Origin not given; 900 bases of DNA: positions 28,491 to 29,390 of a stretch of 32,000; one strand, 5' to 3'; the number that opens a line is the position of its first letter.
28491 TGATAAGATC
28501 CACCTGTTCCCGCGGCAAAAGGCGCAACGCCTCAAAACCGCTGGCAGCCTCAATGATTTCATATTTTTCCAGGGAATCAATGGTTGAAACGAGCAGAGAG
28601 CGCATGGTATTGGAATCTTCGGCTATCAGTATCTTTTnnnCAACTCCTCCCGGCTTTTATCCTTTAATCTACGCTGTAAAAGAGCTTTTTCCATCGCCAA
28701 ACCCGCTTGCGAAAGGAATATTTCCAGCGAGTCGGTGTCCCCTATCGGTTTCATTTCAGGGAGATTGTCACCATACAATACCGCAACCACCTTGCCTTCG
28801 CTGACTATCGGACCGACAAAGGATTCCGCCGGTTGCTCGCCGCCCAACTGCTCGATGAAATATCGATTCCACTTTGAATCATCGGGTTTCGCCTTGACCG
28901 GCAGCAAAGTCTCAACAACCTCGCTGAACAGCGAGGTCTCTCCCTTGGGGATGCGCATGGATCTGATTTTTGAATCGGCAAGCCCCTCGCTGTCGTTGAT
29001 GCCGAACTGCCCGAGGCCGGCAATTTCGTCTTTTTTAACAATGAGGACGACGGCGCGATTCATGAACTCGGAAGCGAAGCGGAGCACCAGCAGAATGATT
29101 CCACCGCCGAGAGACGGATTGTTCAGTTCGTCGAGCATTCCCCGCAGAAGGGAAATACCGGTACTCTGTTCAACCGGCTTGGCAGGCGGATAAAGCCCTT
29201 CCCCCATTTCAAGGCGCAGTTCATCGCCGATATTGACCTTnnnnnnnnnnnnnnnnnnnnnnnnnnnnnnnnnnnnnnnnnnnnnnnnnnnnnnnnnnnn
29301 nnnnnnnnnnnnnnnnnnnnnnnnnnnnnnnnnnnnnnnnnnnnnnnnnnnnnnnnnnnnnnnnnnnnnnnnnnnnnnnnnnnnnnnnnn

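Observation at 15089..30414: MCP-less, receiver-rich Che-like operon of 14 collinear genes carrying non-canonical modules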

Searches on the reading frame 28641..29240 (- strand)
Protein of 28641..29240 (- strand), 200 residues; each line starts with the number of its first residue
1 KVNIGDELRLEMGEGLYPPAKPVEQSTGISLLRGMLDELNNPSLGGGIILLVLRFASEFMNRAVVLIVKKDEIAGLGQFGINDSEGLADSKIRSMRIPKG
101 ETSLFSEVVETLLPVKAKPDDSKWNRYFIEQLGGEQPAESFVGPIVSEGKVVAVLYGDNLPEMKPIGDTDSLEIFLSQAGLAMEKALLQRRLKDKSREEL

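Call 45: search_protein_families(library=pfam, alignment_id=A2, max_evalue=0.01)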
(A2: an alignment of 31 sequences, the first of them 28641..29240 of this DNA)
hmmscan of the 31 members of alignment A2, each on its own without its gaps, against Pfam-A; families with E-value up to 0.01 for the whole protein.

A. member 1, window:28641-29240:- (200 aa): 1 family
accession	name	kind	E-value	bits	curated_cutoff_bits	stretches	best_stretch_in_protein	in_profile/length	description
PF13185.12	GAF_2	-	0.00041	21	28.6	1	52-184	11-136/136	GAF domain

B. families by the number of members that match (of 31 scanned): 2 families
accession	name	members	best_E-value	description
PF13185.12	GAF_2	19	1.7e-05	GAF domain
PF01590.32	GAF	2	0.00052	GAF domain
